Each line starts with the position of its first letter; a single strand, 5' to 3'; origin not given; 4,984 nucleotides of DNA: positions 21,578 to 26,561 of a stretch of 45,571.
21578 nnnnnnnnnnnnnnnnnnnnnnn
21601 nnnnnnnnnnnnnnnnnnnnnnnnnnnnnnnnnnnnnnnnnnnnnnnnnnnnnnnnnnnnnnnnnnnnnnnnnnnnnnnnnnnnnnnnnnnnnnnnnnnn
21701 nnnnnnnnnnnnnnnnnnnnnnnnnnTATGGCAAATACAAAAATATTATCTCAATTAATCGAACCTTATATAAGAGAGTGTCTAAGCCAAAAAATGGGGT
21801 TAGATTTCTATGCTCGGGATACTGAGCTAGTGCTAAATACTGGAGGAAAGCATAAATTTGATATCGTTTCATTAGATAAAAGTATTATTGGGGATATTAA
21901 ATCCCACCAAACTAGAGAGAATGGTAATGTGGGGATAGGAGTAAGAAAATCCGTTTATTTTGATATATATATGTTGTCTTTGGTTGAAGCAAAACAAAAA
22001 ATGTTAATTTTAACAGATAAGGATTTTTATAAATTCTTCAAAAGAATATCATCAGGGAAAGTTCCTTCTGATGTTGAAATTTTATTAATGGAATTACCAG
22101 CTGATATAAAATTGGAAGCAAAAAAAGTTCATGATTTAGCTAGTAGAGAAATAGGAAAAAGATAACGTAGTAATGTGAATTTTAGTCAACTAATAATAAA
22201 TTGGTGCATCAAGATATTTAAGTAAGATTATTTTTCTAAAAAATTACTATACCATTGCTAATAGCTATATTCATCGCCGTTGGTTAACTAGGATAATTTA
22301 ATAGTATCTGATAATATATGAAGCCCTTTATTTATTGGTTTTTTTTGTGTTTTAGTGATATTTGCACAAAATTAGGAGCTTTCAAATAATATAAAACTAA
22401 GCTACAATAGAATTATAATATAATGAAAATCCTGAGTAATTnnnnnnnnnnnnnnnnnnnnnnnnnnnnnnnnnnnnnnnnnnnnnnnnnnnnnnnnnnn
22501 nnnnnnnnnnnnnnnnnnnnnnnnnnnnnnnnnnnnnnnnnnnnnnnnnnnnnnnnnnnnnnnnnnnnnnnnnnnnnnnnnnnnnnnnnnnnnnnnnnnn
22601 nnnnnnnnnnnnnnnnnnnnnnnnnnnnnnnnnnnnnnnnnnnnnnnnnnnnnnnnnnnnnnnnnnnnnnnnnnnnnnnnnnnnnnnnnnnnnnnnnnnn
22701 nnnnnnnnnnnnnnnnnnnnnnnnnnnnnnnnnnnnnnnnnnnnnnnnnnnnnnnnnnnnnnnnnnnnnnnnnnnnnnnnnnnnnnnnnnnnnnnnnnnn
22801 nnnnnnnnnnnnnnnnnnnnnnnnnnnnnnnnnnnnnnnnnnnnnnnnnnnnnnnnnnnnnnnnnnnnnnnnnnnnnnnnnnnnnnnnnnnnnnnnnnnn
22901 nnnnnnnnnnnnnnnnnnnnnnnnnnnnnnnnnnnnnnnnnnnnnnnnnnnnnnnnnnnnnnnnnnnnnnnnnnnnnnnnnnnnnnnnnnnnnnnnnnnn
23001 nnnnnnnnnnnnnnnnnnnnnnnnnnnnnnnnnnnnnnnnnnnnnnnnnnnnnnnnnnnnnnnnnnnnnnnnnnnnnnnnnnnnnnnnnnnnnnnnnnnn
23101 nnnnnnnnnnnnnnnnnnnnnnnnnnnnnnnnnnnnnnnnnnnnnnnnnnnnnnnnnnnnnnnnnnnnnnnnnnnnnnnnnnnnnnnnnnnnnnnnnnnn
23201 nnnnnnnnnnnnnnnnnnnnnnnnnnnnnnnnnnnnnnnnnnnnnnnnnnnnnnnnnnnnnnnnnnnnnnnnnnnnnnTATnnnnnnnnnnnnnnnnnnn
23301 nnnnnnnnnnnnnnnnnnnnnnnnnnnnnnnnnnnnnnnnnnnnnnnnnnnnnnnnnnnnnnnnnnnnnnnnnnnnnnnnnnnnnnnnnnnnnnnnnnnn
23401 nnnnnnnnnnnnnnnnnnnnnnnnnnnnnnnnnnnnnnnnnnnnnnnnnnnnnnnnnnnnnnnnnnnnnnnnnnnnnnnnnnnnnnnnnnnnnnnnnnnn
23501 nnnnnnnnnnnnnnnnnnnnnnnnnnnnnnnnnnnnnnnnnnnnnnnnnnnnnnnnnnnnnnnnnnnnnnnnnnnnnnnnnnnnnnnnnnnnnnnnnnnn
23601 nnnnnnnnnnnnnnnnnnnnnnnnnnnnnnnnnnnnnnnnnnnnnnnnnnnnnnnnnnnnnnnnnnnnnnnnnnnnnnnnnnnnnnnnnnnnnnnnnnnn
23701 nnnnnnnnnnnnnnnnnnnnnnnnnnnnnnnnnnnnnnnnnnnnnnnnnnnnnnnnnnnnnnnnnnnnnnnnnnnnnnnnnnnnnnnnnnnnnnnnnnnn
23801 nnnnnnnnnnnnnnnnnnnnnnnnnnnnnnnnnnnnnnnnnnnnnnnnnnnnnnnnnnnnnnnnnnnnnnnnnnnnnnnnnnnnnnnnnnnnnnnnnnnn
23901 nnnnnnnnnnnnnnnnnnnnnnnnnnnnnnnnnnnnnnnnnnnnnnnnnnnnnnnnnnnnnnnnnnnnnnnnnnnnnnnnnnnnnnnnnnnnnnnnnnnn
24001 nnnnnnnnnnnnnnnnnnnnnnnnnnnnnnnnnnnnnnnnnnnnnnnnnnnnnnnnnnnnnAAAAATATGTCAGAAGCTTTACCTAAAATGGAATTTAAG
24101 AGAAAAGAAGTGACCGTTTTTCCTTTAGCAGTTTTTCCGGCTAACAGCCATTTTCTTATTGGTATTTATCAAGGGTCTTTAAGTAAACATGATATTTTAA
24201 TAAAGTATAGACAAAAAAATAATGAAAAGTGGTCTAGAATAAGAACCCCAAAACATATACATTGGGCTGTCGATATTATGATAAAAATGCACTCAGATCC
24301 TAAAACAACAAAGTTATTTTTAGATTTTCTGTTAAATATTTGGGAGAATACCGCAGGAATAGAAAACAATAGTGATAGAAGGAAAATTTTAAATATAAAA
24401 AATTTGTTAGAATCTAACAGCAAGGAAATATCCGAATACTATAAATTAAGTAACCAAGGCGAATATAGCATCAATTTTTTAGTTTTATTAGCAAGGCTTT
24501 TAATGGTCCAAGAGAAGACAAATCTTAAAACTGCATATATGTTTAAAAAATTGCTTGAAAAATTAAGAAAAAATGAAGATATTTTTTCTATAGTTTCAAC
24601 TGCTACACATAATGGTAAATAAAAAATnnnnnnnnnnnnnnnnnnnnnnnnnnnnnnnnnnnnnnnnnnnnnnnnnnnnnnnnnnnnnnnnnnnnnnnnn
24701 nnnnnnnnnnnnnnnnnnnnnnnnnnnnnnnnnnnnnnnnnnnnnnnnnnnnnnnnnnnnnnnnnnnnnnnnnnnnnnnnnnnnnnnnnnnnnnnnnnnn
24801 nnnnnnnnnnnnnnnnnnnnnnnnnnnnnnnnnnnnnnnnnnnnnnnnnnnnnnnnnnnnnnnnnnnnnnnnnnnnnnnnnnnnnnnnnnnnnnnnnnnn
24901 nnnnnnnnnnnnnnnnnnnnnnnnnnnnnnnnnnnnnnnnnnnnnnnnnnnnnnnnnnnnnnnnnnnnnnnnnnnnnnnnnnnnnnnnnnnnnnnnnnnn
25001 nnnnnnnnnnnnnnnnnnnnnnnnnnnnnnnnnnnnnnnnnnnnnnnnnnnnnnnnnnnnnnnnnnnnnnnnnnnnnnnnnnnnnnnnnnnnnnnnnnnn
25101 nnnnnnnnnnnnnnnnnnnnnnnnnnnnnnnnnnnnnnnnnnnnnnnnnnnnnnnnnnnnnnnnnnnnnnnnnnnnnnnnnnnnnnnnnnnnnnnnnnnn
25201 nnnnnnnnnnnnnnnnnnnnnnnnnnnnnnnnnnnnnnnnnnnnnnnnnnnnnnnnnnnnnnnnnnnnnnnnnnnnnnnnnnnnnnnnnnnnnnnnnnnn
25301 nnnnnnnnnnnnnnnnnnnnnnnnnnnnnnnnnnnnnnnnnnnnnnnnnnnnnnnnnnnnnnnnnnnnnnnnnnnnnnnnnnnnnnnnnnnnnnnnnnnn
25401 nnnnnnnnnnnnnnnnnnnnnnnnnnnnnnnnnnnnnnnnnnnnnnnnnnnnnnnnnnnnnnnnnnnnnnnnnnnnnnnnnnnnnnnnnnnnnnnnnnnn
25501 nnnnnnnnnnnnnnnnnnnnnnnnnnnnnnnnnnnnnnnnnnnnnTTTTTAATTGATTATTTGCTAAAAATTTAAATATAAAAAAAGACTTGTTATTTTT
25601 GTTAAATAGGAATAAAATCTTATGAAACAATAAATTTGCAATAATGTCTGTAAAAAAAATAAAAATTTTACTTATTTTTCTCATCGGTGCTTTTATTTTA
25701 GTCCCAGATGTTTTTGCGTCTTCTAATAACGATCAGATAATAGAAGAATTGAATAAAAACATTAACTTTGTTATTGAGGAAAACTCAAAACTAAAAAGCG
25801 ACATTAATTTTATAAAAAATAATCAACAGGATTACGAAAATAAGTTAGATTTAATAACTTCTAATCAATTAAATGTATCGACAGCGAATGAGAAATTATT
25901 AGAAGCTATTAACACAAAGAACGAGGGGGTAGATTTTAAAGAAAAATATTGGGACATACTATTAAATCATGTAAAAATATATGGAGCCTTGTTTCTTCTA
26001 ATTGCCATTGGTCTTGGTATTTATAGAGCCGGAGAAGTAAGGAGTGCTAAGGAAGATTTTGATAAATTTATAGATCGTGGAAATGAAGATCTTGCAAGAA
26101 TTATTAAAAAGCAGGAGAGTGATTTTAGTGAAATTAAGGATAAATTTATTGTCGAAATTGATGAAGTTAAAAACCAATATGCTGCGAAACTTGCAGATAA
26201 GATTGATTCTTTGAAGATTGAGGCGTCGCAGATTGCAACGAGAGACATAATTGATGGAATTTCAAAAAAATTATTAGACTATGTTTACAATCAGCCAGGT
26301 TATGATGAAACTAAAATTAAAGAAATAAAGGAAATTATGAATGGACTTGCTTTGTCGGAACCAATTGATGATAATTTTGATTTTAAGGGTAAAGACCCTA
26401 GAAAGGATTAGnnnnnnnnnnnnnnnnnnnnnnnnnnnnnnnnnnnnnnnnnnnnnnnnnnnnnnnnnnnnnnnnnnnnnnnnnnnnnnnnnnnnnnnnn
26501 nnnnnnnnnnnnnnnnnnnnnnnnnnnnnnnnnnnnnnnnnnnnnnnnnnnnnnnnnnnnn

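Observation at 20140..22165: Start-stop coupled UvrD-like SF1 helicase plus 145-aa PD-(D/E)xK-like protein: candidate two-gene helicase-nuclease defence module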

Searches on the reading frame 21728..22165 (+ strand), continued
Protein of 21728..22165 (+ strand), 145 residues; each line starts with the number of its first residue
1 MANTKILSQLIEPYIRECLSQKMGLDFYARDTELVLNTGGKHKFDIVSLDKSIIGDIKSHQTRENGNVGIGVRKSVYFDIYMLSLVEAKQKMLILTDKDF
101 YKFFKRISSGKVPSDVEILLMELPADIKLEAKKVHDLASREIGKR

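Call 68: get_annotated_region(hit=H1, flank=8000)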
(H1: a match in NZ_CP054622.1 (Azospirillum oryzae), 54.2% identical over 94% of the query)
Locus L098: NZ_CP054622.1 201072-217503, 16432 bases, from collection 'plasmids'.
description: Azospirillum oryzae strain KACC 14407 plasmid unnamed7, complete sequence
organism: Azospirillum oryzae (NCBI taxid 286727)
taxonomy: Bacteria; Pseudomonadota; Alphaproteobacteria; Rhodospirillales; Azospirillaceae; Azospirillum; Azospirillum oryzae
host: -; source: cell culture,soil; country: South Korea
typing (MOB-suite, as given by PLSDB): mobilizable; relaxase MOBH
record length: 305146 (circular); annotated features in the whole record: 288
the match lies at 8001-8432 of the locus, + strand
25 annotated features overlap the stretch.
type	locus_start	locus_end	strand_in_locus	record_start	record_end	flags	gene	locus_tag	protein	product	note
CDS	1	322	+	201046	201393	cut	tnpB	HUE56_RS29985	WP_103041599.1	IS66 family insertion sequence element accessory protein TnpB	-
CDS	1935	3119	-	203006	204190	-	-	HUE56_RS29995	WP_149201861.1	IS110 family transposase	-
CDS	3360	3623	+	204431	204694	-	-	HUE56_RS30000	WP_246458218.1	transposase domain-containing protein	-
CDS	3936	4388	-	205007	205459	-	-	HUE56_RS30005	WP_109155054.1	PIN domain-containing protein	-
CDS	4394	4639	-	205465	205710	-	-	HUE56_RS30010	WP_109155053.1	type II toxin-antitoxin system prevent-host-death family antitoxin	GO:0008219 - cell death [Evidence IEA]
CDS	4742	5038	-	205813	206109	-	-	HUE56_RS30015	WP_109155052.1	hypothetical protein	-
CDS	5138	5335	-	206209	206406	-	-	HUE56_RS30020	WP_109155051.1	hypothetical protein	-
CDS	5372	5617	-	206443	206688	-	-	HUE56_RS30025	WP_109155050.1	hypothetical protein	-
CDS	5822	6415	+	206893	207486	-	-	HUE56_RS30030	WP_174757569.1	hypothetical protein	-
CDS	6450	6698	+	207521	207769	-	-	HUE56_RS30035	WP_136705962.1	hypothetical protein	-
CDS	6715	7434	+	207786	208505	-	-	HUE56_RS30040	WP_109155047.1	Fic family protein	-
CDS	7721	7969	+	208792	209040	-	-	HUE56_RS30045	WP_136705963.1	hypothetical protein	-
CDS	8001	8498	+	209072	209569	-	-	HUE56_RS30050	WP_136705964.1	hypothetical protein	-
CDS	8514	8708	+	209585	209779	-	-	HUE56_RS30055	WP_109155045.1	hypothetical protein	-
CDS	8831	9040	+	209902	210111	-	-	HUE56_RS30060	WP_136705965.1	hypothetical protein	-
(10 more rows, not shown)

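Call 91: search_solved_structures(query=L001:8449-8964:+, max_evalue=10)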
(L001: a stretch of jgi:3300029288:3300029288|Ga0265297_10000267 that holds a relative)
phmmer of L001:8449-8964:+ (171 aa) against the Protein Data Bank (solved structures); distinct sequences matched with E-value up to 10: 1.
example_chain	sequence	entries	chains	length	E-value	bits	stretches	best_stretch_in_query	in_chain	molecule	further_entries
6g2j_n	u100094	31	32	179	0.93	12.5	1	39-86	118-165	NADH dehydrogenase [ubiquinone] 1 beta subcomplex subunit 9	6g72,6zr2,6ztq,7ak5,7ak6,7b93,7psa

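Call 92: find_related_loci(query=A1, collection=viral_contigs, flank=6000)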
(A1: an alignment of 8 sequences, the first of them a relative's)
Query A1 (145 aa) in viral_contigs; peptide patterns used: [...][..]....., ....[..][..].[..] (x = any residue, [..] = any of these).
80 stretches matched a pattern, but none encodes a relative of the query by tblastn (E <= 1e-3).

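Call 103: find_encoding_contigs(protein=P0133, flank=6000, max_places=3)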
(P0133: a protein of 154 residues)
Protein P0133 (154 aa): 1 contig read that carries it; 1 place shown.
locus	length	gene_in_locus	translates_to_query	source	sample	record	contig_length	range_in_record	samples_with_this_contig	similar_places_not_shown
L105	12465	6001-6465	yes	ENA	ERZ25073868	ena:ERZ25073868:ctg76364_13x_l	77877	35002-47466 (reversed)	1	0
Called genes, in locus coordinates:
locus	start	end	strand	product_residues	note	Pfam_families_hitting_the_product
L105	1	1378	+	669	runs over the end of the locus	PF09848:SLFN-g3_helicase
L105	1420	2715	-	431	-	PF06508:QueC (faint)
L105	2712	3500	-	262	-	PF28083:QatB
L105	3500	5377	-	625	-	PF07693:KAP_NTPase, PF24883:NPHP3_N (faint), PF13191:AAA_16 (faint), PF13401:AAA_22 (faint)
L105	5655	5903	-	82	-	-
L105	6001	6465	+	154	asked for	-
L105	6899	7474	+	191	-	PF13274:SocA_Panacea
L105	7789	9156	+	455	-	PF13175:AAA_15, PF13304:AAA_21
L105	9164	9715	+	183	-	-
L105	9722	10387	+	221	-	PF00484:Pro_CA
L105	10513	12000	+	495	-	-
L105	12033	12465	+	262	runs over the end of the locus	-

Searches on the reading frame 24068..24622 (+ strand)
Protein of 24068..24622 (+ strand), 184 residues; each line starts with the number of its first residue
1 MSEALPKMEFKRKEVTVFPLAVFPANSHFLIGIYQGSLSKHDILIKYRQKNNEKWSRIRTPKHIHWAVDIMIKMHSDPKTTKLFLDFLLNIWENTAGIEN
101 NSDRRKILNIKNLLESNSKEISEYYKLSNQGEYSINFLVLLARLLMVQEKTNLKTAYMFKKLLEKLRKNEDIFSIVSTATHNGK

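Call 3: search_protein_families(library=pfam, proteins=[window:24068-24622:+], max_evalue=0.1)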
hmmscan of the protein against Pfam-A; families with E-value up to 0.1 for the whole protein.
window:24068-24622:+ (184 aa): 0 families

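Call 4: search_protein_families(library=padloc, proteins=[window:24068-24622:+], max_evalue=0.1)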
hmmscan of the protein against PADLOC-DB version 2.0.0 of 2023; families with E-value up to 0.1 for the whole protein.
window:24068-24622:+ (184 aa): 0 families

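Call 6: search_protein_families(library=ncbifam, proteins=[window:24068-24622:+], max_evalue=1)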
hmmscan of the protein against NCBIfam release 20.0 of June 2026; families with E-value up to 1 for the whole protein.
window:24068-24622:+ (184 aa): 1 family
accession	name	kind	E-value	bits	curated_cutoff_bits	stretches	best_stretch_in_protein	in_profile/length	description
NF033739.1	intramemb_PrsW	equivalog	0.061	13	225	1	17-93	126-201/210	glutamic-type intramembrane protease PrsW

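Call 7: search_protein_families(library=phrogs, proteins=[window:24068-24622:+], max_evalue=1)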
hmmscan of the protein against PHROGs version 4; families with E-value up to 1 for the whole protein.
window:24068-24622:+ (184 aa): 1 family
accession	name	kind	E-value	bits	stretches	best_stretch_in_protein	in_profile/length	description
phrog_269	-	DNA, RNA and nucleotide metabolism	0.062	14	1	101-177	118-195/211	DNA helicase loader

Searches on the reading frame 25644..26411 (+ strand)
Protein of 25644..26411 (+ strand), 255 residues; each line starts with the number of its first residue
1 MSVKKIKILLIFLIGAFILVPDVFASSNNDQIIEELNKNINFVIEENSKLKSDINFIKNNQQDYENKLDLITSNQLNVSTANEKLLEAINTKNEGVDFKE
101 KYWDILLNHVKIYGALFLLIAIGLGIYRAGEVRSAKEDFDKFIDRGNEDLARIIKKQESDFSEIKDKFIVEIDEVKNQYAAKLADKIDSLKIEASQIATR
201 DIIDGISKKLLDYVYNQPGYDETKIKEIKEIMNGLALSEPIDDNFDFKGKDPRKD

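Call 3: search_protein_families(library=pfam, proteins=[window:25644-26411:+], max_evalue=0.1)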
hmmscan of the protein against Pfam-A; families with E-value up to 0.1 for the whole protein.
window:25644-26411:+ (255 aa): 4 families
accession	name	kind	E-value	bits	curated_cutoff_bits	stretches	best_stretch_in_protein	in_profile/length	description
PF04977.20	DivIC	-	0.011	16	28.9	1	8-60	1-53/80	Septum formation initiator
PF11932.13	DUF3450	-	0.012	15.4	32.6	0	23-94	8-79/241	Protein of unknown function (DUF3450)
PF04904.21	SAM_NCD1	-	0.069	13.6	24.3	0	138-165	22-49/79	NAB conserved region 1 (NCD1) SAM domain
PF15821.10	DUF4709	-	0.077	13.9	27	0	33-70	29-67/110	Domain of unknown function (DUF4709)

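Call 4: search_protein_families(library=padloc, proteins=[window:25644-26411:+], max_evalue=0.1)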
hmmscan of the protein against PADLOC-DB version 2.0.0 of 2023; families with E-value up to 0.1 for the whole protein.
window:25644-26411:+ (255 aa): 0 families

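Call 6: search_protein_families(library=ncbifam, proteins=[window:25644-26411:+], max_evalue=1)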
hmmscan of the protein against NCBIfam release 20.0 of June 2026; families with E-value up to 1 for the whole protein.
window:25644-26411:+ (255 aa): 3 families
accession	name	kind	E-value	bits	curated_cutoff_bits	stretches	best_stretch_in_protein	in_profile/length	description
NF033928.1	alph_xenorhab_A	subfamily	0.25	10.6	125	1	32-153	137-254/339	alpha-xenorhabdolysin family binary toxin subunit A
NF047471.1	LamininBindLsa27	equivalog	0.29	10.7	300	1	177-214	112-149/208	laminin-binding protein Lsa27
NF043058.1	T4SS_LegC2C7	subfamily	0.94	8.4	350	0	30-97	121-188/348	LegC2/C7 family Dot/Icm T4SS effector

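Call 7: search_protein_families(library=phrogs, proteins=[window:25644-26411:+], max_evalue=1)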
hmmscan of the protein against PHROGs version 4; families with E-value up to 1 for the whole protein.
window:25644-26411:+ (255 aa): 3 families
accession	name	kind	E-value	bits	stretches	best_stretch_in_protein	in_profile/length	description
phrog_312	-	lysis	0.31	12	0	110-185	9-83/173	Rz-like spanin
phrog_36109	-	unknown function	0.34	10.8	1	141-210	278-345/432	-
phrog_34557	-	integration and excision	0.88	10.3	1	40-78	71-112/183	integrase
